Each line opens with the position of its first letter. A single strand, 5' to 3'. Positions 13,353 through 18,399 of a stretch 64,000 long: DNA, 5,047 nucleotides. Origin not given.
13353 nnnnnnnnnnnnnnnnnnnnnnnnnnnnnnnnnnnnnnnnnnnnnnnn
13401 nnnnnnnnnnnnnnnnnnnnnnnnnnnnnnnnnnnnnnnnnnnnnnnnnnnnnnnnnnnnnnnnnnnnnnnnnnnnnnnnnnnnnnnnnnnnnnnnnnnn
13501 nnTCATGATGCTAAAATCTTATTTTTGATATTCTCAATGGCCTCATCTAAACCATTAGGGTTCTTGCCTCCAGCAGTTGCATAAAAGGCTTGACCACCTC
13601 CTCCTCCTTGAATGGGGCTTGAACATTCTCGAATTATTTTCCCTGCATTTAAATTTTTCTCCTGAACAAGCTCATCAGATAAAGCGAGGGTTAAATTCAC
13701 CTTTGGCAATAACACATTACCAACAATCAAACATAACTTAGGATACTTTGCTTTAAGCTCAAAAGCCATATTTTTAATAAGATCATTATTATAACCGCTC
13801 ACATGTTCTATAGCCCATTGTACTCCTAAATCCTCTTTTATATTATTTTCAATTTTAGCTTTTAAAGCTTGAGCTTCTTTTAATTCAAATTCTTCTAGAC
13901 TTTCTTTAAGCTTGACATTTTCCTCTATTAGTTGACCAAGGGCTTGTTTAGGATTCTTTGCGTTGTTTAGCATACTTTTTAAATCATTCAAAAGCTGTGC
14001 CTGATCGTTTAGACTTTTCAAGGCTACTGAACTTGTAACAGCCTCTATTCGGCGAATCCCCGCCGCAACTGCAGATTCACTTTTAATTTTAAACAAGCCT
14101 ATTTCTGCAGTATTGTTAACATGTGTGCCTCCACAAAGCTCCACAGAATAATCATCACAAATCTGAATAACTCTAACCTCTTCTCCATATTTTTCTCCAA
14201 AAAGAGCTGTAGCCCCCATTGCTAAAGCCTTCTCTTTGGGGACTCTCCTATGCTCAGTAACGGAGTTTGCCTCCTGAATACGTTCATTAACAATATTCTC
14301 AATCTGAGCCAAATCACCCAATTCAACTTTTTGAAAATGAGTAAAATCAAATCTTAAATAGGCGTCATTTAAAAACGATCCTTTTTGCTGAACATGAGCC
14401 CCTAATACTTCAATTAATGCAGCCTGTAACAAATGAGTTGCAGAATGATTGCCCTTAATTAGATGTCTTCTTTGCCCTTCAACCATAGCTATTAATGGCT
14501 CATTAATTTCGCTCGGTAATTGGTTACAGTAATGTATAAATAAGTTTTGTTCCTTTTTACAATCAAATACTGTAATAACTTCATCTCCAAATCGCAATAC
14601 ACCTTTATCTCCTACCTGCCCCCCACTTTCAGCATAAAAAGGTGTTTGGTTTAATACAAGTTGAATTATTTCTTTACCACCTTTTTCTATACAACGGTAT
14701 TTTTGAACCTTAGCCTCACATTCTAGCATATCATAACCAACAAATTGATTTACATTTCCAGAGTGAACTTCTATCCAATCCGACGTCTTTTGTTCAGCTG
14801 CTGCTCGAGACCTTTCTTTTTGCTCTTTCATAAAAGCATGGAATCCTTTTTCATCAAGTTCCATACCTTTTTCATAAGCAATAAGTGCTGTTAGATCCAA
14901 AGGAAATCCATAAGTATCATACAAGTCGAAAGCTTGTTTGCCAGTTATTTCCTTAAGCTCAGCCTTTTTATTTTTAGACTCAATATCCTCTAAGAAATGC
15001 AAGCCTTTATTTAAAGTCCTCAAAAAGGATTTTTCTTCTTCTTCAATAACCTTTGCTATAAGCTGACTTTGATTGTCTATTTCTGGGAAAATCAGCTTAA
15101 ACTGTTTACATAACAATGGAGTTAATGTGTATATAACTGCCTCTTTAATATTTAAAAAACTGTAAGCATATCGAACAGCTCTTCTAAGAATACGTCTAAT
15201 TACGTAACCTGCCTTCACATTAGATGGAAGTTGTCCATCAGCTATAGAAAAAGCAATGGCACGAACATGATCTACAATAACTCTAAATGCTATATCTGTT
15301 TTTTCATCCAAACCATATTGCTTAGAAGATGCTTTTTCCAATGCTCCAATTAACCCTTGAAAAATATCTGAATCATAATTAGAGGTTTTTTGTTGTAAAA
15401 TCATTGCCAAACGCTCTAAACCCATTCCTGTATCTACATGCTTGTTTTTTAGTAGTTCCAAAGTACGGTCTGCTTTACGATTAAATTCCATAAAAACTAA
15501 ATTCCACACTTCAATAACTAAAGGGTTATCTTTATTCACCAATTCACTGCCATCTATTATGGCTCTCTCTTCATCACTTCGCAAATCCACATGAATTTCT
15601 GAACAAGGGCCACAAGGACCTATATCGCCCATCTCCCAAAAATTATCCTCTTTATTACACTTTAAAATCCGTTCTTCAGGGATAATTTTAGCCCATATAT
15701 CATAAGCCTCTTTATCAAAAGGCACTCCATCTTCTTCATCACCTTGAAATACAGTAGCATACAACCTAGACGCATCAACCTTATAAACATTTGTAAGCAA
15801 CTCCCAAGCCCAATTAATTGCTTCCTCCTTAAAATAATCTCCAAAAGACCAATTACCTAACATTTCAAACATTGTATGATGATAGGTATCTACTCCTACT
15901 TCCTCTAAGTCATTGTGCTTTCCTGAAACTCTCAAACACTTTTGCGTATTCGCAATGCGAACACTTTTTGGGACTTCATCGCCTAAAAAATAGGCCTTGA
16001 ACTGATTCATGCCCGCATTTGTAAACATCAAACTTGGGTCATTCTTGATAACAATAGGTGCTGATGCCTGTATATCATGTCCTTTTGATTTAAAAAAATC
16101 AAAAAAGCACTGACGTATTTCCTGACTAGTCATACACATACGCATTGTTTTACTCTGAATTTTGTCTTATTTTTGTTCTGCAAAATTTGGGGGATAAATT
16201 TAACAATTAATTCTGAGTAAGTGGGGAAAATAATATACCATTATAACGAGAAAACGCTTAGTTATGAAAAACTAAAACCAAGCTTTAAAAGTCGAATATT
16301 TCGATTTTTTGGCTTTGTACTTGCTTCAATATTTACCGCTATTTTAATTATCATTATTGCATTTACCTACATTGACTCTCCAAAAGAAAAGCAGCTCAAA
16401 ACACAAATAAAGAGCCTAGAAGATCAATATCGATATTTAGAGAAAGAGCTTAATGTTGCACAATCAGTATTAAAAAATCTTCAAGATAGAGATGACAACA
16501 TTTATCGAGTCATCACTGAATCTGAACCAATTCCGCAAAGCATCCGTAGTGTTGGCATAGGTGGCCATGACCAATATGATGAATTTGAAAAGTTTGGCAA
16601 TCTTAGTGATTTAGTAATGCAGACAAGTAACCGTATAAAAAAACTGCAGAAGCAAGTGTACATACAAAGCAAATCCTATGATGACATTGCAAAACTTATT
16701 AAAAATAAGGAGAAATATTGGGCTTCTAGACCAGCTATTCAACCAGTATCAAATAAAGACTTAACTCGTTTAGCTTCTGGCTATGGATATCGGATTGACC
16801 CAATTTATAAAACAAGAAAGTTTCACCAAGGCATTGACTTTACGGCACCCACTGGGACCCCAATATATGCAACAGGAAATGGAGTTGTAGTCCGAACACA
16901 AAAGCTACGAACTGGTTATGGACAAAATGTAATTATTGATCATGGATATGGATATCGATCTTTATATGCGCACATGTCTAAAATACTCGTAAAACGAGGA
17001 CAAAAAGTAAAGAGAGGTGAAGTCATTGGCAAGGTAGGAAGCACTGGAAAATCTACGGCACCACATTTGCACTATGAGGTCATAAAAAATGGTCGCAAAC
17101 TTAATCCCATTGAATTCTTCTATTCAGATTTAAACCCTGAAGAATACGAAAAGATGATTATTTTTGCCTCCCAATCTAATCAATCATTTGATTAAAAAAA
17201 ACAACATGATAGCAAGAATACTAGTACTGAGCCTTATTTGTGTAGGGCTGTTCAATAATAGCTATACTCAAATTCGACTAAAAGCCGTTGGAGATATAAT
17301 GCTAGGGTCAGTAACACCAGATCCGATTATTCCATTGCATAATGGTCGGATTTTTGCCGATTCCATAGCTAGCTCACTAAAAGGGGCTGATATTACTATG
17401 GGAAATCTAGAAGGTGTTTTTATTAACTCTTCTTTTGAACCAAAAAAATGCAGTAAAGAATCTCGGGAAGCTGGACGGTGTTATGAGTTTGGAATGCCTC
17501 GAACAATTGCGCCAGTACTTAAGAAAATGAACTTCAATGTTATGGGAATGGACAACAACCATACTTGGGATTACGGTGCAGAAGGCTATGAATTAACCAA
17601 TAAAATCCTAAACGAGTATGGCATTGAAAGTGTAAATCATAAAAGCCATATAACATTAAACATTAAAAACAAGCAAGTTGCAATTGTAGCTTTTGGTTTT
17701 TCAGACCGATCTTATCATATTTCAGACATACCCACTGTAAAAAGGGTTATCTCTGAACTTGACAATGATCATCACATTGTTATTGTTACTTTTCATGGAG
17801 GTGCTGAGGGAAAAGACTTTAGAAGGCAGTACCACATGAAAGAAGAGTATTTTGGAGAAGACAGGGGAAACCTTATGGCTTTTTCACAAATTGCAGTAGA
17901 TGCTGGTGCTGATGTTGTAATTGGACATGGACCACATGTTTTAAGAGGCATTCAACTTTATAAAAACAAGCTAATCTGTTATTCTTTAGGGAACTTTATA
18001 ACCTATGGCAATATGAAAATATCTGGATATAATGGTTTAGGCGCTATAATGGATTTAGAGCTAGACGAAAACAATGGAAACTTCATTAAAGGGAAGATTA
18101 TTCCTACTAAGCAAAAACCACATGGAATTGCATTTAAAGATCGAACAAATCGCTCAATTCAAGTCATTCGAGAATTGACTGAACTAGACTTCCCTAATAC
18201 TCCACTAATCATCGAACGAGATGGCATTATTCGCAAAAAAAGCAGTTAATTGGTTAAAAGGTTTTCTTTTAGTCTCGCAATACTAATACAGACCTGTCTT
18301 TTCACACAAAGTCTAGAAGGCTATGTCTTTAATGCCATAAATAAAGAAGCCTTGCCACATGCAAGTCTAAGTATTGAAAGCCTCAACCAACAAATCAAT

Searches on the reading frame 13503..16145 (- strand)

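Call 89: search_protein_families(library=pfam, proteins=[window:13503-16145:-], max_evalue=0.00001)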
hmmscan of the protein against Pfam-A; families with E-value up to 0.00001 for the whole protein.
window:13503-16145:- (880 aa): 3 families
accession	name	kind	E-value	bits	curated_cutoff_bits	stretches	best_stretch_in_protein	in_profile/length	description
PF01411.24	tRNA-synt_2c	-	1.5e-194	648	30.3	1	9-546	1-537/552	tRNA synthetases class II (A)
PF07973.19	tRNA_SAD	-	3.2e-18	65.8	24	1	657-701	1-44/44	Threonyl and Alanyl tRNA synthetase second additional domain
PF02272.25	DHHA1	-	7.9e-09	36.3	25.9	1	776-877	3-100/102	DHHA1 domain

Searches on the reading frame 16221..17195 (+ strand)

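Call 89: search_protein_families(library=pfam, proteins=[window:16221-17195:+], max_evalue=0.00001)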
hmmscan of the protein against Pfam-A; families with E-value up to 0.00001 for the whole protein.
window:16221-17195:+ (324 aa): 1 family
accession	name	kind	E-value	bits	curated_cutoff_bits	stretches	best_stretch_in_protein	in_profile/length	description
PF01551.29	Peptidase_M23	-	5.6e-38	129.5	28.7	1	200-296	1-96/96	Peptidase family M23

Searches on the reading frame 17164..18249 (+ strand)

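Call 89: search_protein_families(library=pfam, proteins=[window:17164-18249:+], max_evalue=0.00001)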
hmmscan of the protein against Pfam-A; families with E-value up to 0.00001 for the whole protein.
window:17164-18249:+ (361 aa): 1 family
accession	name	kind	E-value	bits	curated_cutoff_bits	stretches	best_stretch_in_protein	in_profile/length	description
PF09587.15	PGA_cap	-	2.4e-37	129.2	27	1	39-280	2-253/255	Bacterial capsule synthesis protein PGA_cap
